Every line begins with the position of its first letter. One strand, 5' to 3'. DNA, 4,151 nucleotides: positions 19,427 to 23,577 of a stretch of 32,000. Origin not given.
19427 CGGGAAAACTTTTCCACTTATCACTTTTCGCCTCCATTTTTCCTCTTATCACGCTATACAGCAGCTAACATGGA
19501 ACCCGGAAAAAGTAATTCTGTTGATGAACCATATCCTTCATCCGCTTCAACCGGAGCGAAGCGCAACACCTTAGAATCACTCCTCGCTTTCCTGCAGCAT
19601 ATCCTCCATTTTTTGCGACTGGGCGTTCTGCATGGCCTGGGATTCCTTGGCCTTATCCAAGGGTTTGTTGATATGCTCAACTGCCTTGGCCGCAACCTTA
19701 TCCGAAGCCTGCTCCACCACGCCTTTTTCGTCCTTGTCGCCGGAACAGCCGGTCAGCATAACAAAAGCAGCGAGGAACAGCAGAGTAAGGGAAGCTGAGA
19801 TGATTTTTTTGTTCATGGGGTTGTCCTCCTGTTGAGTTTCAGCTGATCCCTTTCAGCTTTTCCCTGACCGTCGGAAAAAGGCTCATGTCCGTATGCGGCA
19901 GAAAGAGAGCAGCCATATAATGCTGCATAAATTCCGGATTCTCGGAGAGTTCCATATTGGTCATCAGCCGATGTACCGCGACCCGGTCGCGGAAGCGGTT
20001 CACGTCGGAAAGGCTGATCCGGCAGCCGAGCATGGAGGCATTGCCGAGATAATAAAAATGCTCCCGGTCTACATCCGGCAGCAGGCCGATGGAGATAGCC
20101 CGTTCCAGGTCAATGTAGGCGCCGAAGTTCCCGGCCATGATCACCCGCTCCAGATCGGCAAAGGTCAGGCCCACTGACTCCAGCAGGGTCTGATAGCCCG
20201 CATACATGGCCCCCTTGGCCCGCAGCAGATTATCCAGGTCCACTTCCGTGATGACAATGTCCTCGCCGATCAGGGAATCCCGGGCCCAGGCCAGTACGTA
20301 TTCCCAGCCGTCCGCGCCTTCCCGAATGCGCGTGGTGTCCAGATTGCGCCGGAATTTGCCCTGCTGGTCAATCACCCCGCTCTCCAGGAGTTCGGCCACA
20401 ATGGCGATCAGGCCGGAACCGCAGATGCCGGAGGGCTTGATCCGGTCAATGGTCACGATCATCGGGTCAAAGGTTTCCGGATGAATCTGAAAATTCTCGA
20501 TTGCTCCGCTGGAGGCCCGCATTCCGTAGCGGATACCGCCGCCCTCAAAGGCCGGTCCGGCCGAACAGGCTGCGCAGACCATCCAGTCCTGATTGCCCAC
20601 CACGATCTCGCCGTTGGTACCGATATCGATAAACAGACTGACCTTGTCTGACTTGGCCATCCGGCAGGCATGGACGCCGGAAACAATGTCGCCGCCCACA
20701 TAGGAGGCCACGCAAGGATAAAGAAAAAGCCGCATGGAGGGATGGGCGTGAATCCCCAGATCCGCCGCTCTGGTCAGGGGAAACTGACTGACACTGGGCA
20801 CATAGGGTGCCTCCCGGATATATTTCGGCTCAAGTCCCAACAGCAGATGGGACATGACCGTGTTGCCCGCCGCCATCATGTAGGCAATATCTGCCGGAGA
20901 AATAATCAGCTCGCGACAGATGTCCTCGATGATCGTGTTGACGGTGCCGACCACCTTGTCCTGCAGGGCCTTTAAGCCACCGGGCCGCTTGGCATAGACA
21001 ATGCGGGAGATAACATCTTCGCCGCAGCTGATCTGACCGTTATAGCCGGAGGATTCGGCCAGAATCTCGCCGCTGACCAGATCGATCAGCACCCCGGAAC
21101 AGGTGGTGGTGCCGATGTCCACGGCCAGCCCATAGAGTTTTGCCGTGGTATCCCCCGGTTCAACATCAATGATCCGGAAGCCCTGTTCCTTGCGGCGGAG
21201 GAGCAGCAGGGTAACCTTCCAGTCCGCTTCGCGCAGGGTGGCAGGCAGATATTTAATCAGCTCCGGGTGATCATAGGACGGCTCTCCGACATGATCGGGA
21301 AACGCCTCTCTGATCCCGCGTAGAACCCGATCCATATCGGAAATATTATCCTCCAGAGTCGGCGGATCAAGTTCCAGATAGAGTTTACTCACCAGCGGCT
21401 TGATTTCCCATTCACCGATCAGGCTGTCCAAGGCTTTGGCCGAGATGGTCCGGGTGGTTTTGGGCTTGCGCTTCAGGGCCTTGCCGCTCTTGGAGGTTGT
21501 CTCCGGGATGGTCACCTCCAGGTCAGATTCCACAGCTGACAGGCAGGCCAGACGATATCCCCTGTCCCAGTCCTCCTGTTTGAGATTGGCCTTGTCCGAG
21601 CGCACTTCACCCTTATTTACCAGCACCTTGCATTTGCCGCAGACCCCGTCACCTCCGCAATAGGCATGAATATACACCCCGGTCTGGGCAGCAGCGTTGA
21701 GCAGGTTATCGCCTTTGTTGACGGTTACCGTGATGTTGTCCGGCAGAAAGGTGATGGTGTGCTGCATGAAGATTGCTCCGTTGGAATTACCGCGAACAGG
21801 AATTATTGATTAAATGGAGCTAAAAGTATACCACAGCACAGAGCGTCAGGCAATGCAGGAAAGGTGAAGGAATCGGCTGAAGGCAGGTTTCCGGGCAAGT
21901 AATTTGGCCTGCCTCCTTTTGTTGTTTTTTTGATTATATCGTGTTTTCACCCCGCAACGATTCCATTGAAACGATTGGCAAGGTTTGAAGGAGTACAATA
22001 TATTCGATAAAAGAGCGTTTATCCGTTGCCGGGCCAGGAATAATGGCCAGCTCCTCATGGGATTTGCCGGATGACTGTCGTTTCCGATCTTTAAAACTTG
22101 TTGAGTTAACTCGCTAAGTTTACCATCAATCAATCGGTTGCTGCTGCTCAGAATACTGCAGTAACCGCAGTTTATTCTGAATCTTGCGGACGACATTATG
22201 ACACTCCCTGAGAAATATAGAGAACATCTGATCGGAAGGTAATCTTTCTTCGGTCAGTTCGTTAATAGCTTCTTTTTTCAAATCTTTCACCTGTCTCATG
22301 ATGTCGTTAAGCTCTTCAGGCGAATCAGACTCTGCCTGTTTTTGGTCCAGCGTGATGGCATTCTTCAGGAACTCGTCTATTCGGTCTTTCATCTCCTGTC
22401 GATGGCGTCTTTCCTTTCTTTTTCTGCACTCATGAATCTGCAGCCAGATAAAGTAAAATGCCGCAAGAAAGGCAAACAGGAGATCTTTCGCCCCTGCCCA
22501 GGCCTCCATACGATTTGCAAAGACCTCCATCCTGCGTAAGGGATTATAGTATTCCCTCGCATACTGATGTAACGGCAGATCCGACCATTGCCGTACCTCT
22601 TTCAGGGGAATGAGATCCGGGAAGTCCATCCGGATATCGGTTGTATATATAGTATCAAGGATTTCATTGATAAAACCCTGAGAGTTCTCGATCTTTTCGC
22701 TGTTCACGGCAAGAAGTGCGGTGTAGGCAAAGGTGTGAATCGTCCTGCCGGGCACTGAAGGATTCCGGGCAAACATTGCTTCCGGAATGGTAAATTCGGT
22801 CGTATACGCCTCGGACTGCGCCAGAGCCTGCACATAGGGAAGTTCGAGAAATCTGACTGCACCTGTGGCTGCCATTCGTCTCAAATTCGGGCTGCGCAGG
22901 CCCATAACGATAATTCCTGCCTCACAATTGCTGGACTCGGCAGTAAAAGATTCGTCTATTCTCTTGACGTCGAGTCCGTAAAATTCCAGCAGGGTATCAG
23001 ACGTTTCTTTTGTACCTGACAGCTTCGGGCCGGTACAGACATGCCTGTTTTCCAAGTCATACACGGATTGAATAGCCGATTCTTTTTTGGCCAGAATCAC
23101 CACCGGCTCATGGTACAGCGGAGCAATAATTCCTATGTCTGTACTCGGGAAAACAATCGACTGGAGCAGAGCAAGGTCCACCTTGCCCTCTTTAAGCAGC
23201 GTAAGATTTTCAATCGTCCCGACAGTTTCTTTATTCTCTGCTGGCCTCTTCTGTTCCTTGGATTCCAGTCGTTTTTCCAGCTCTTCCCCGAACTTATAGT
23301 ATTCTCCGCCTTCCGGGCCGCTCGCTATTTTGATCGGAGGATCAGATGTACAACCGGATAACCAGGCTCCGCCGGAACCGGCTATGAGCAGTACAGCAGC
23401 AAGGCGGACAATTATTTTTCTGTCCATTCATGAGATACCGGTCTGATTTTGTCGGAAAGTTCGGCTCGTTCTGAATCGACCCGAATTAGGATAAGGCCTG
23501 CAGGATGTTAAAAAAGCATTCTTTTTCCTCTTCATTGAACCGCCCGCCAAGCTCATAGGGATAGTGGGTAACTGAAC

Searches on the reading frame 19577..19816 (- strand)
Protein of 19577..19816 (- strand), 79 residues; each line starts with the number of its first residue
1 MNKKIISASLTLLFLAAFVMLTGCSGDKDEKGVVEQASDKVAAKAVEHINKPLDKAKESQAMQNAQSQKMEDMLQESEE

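Call 27: find_homologous_proteins(query=window:19577-19816:-, max_evalue=0.01)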
Query window:19577-19816:- (79 aa): 37 proteins with E <= 0.01 among 37 candidates.
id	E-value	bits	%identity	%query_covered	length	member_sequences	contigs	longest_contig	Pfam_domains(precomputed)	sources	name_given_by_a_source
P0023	3.2e-38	146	92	100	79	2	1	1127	-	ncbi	-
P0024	1.4e-27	112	88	71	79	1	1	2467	-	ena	-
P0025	1.7e-27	112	84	73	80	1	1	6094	-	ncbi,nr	ncbi:MAG: hypothetical protein D3924_04340 [Candidatus Electrothrix sp. AR4]|nr:hypothetical protein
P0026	5.2e-26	107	88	72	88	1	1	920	-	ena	-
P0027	8.5e-25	103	69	99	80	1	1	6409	-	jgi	jgi:hypothetical protein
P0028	9.6e-25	103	82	71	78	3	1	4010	-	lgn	-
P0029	2.0e-24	102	67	99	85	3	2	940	-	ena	-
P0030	2.2e-24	102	68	96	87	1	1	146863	-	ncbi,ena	-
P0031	2.5e-24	102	81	72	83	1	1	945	-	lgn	-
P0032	3.7e-24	101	69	94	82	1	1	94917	-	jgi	jgi:hypothetical protein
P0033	4.4e-24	101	68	100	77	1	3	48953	-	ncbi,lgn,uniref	ncbi:hypothetical protein [Candidatus Electrothrix sp.]|uniref:hypothetical protein n=1 Tax=Candidat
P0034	7.5e-24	100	69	97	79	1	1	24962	-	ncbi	-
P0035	9.8e-24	100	66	92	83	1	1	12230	-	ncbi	-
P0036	1.0e-23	100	69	97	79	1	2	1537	-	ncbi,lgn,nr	ncbi:MAG: hypothetical protein D3916_15880 [Candidatus Electrothrix sp. MAN1_4]|nr:hypothetical prot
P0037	1.1e-23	100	65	97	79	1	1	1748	-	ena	-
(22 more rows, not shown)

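Call 29: find_encoding_contigs(protein=P0025, flank=6000, max_places=3)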
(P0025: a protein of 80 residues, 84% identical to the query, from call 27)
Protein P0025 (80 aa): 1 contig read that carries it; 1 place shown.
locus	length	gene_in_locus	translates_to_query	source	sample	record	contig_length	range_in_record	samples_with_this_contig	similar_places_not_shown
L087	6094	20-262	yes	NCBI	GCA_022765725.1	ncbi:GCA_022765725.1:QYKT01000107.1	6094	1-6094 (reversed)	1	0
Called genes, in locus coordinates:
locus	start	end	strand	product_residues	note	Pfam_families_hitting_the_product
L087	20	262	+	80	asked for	-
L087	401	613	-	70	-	-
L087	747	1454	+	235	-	-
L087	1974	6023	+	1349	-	PF00069:Pkinase, PF07714:PK_Tyr_Ser-Thr, PF13191:AAA_16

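Call 30: find_encoding_contigs(protein=P0033, flank=6000, max_places=3)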
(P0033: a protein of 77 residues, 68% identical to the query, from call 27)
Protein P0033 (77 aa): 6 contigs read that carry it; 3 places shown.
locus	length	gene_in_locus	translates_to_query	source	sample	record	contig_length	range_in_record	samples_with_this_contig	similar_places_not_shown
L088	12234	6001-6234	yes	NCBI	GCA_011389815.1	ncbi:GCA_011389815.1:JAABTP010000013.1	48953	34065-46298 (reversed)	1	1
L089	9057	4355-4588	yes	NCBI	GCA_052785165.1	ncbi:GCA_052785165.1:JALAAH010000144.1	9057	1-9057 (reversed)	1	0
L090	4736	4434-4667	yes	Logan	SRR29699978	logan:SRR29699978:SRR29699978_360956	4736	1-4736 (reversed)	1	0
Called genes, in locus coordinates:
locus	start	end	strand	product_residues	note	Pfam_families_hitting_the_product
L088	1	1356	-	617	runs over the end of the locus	PF02384:N6_Mtase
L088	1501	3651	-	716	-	PF22745:Nlig-Ia, PF01653:DNA_ligase_aden, PF03120:OB_DNA_ligase, PF03119:DNA_ligase_ZBD, PF14520:HHH_5 (faint), PF12826:HHH_2, PF00533:BRCT, PF12738:PTCB-BRCT, +2 more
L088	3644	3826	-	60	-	PF01361:Tautomerase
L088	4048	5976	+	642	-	PF00111:Fer2, PF17650:RACo_linker, PF17651:Raco_middle, PF14574:RACo_C_ter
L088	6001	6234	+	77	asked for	-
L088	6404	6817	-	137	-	PF01850:PIN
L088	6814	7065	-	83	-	-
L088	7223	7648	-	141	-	PF01850:PIN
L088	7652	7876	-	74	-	-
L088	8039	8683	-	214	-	-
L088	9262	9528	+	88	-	-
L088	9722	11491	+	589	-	PF06418:CTP_synth_N, PF07722:Peptidase_C26 (faint), PF00117:GATase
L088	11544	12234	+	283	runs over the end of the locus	PF00793:DAHP_synth_1, PF03102:NeuB (faint)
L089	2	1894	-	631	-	PF22745:Nlig-Ia, PF01653:DNA_ligase_aden, PF03120:OB_DNA_ligase, PF03119:DNA_ligase_ZBD, PF14520:HHH_5 (faint), PF00633:HHH (faint), PF12826:HHH_2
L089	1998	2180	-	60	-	PF01361:Tautomerase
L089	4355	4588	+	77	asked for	-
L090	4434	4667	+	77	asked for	-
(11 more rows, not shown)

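Call 31: find_encoding_contigs(protein=P0030, flank=6000, max_places=3)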
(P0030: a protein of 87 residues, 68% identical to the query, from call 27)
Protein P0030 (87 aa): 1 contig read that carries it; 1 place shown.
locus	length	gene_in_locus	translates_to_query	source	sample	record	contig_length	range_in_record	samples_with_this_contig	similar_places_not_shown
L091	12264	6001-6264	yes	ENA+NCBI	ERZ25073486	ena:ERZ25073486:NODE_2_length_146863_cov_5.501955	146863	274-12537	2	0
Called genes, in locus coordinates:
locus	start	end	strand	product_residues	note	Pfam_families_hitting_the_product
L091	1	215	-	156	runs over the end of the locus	PF04851:ResIII (weak), PF00270:DEAD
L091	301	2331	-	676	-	PF22745:Nlig-Ia, PF01653:DNA_ligase_aden, PF03120:OB_DNA_ligase, PF03119:DNA_ligase_ZBD, PF14520:HHH_5 (faint), PF12826:HHH_2, PF00533:BRCT, PF12738:PTCB-BRCT, +1 more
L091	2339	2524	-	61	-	PF01361:Tautomerase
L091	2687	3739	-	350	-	-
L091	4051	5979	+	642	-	PF00111:Fer2, PF17650:RACo_linker, PF17651:Raco_middle, PF14574:RACo_C_ter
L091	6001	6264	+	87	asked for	-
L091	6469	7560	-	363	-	PF13439:Glyco_transf_4, PF13477:Glyco_trans_4_2, PF13579:Glyco_trans_4_4, PF00534:Glycos_transf_1, PF13692:Glyco_trans_1_4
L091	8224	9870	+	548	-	PF02776:TPP_enzyme_N, PF00205:TPP_enzyme_M, PF02775:TPP_enzyme_C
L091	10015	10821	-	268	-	PF04060:FeS, PF12654:DUF3786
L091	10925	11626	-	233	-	PF02683:DsbD_TM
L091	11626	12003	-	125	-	PF00085:Thioredoxin, PF13098:Thioredoxin_2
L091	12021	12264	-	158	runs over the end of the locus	PF00581:Rhodanese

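Call 34: find_encoding_contigs(protein=P0023, flank=3000, max_places=4)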
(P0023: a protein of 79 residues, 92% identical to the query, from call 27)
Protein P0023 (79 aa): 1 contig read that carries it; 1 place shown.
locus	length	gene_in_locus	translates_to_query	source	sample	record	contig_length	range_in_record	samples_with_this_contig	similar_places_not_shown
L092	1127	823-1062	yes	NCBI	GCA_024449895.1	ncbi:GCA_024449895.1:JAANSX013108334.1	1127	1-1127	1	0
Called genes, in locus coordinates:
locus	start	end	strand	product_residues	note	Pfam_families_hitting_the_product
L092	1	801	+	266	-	?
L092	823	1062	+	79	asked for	-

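Call 35: find_encoding_contigs(protein=P0026, flank=3000, max_places=4)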
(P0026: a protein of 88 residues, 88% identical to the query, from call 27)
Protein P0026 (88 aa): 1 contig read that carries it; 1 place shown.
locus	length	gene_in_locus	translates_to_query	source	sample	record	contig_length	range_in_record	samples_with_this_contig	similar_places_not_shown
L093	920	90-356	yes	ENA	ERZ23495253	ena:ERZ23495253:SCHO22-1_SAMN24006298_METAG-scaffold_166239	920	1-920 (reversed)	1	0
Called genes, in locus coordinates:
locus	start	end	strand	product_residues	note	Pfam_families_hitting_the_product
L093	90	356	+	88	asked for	-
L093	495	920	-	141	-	?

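Call 73: search_protein_families(library=ncbifam, proteins=[window:19577-19816:-], max_evalue=0.01)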
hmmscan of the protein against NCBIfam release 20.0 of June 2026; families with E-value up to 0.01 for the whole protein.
window:19577-19816:- (79 aa): 5 families
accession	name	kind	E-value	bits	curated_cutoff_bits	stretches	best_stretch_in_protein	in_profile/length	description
NF047408.1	SA0632_fam_LP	equivalog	0.00018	21.1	70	1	11-75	5-63/68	SA0632 family lipoprotein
NF046039.1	lipo_NMB0938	equivalog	0.0043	16.2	80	1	11-50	7-45/277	NMB0938 family lipoprotein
NF037950.1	spanin2_1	subfamily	0.0063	16.9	100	1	11-69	10-73/130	bacteriophage spanin2 family protein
TIGR02747.1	TraV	equivalog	0.0066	17.2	44.75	1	11-70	4-67/145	type IV conjugative transfer system lipoprotein TraV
TIGR03302.1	OM_YfiO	subfamily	0.0091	15.5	81.4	0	10-51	3-46/239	outer membrane protein assembly factor BamD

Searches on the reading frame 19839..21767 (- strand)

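Call 7: search_protein_families(library=pfam, proteins=[window:19839-21767:-], max_evalue=0.01)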
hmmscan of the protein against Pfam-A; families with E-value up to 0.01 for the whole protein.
window:19839-21767:- (642 aa): 6 families
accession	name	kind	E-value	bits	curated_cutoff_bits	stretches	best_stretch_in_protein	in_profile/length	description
PF14574.11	RACo_C_ter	-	6.6e-106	353.6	27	1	376-634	2-260/261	C-terminal domain of RACo the ASKHA domain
PF17651.6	Raco_middle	-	1.5e-58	197.5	26.8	1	212-372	1-162/163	RACo middle region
PF17650.6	RACo_linker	-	3.8e-21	75.1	26.2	1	120-208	6-85/86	RACo linker region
PF00111.32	Fer2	-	3.9e-14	52.8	21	1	9-79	5-76/77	2Fe-2S iron-sulfur cluster binding domain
PF13510.11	Fer2_4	-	0.00029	21.3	22.8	1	3-59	2-68/82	2Fe-2S iron-sulfur cluster binding domain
PF01869.26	BcrAD_BadFG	-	0.0024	17.9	31.5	1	216-299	3-69/271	BadF/BadG/BcrA/BcrD ATPase family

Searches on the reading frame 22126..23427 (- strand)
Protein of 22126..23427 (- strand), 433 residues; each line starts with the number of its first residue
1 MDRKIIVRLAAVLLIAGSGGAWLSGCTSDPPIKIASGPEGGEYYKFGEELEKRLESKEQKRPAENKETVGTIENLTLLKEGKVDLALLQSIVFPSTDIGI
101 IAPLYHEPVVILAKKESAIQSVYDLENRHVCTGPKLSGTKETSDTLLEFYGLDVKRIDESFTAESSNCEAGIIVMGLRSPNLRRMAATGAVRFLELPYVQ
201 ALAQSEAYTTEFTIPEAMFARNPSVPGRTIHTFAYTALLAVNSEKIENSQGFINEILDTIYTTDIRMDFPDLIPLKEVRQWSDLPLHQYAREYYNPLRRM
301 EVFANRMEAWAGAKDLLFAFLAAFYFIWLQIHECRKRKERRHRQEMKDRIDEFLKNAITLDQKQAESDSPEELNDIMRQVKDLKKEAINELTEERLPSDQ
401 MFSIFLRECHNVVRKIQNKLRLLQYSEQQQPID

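Call 7: search_protein_families(library=pfam, proteins=[window:22126-23427:-], max_evalue=0.01)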
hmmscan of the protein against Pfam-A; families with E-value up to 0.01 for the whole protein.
window:22126-23427:- (433 aa): 2 families
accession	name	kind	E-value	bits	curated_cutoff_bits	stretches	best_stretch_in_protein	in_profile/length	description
PF16868.10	NMT1_3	-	1.8e-21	77.4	27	1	34-294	1-285/289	NMT1-like family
PF12974.12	Phosphonate-bd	-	0.0014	18.5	27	1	44-167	17-147/242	ABC transporter, phosphonate, periplasmic substrate-binding protein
